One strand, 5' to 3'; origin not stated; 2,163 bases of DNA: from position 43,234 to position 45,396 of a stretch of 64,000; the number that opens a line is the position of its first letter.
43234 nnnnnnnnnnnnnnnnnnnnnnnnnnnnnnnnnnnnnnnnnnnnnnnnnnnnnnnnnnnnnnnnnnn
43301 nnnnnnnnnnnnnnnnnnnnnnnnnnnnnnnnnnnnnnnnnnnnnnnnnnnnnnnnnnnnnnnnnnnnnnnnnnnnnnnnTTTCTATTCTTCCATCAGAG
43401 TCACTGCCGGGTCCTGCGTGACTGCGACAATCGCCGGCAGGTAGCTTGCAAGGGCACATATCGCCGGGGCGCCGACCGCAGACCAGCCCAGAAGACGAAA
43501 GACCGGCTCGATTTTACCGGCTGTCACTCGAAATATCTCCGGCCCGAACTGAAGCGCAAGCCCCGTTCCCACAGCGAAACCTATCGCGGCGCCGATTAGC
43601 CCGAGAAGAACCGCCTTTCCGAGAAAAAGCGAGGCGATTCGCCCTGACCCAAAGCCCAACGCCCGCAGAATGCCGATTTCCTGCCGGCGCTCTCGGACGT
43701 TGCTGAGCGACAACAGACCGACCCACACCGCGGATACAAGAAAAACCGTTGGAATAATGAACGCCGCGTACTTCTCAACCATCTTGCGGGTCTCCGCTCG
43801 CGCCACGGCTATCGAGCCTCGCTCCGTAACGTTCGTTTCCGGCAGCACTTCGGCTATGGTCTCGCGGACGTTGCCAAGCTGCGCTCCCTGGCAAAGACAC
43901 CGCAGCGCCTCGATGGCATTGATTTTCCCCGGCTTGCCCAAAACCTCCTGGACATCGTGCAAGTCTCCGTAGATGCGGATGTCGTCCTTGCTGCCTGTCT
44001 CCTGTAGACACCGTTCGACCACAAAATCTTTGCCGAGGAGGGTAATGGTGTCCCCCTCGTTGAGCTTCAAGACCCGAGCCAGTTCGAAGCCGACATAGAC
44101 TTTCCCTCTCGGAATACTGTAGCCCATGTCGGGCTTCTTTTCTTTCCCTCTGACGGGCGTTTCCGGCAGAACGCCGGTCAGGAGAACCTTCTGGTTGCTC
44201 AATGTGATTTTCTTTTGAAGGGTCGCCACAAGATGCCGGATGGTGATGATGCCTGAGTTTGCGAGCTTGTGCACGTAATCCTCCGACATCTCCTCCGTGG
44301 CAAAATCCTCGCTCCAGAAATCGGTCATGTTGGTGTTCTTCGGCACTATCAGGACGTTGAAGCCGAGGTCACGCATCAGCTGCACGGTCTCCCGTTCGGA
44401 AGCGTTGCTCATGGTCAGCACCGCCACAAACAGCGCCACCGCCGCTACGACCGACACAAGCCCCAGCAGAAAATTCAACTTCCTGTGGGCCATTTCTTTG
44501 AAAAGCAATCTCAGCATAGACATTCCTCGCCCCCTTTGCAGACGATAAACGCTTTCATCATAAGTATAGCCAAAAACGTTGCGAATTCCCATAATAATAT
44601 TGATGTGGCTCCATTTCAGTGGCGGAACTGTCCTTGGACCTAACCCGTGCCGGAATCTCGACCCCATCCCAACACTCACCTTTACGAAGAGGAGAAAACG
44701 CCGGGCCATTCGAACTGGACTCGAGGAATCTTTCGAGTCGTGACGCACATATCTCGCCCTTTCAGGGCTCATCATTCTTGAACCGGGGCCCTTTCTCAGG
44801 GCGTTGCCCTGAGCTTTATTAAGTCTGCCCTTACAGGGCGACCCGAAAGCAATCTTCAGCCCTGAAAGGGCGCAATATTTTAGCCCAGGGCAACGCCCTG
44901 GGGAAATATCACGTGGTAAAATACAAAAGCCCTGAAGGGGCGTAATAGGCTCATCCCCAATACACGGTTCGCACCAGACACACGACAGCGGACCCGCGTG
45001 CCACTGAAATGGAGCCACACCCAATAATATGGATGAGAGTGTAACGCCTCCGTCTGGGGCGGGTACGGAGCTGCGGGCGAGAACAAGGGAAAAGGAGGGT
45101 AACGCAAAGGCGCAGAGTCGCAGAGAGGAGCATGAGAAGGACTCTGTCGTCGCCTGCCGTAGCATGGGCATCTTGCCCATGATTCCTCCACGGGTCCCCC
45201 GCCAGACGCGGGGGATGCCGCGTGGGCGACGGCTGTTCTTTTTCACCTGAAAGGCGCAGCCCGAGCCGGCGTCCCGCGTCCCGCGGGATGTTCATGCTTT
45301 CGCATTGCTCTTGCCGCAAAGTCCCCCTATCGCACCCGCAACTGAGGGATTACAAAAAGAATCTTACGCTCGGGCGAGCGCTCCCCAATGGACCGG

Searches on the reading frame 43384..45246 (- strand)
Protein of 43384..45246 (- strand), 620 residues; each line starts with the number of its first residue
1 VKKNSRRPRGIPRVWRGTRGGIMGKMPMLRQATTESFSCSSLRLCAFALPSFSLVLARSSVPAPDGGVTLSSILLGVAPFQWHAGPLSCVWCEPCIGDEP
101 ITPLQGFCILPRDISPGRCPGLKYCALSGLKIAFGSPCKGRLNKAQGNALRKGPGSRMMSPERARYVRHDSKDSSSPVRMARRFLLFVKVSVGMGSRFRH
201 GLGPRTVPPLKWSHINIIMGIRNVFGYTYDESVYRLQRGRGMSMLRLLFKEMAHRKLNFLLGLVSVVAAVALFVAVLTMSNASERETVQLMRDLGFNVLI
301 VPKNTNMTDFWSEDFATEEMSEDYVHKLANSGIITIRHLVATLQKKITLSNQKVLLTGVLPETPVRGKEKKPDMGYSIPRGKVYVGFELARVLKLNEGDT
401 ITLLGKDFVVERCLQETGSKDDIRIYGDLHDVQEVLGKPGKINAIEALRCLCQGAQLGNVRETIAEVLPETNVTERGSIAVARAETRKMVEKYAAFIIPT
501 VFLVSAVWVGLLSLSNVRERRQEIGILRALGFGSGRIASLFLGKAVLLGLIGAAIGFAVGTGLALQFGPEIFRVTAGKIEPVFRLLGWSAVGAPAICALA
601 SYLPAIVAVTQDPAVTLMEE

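Call 5: search_protein_families(library=pfam, proteins=[window:43384-45246:-], max_evalue=0.01)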
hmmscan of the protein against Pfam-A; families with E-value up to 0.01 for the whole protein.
window:43384-45246:- (620 aa): 1 family
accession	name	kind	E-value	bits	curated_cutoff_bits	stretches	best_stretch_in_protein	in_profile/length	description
PF02687.27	FtsX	-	6.3e-15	55.7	25.5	1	500-613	6-120/120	FtsX-like permease C-terminal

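Call 6: search_protein_families(library=ncbifam, proteins=[window:43384-45246:-], max_evalue=0.01)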
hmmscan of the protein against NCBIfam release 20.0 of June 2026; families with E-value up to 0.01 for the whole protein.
window:43384-45246:- (620 aa): 5 families
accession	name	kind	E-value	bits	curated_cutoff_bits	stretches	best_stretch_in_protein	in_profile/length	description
TIGR03434.1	ADOP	subfamily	3.5e-10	38.7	622.3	1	458-620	642-803/803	ADOP family duplicated permease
TIGR02212.1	lolCE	equivalog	1.7e-07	30.5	362.45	1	262-567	27-342/411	lipoprotein-releasing ABC transporter permease subunit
NF007826.0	PRK10535.1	equivalog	4.1e-06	25.4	966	1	494-617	525-645/648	macrolide ABC transporter ATP-binding protein/permease MacB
TIGR02213.1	lolE_release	exception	0.00016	20.6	540.35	1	514-570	289-345/411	lipoprotein-releasing ABC transporter permease subunit LolE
NF008357.0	PRK11146.1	exception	0.00018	20.5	439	1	515-569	293-347/414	lipoprotein-releasing ABC transporter permease subunit LolE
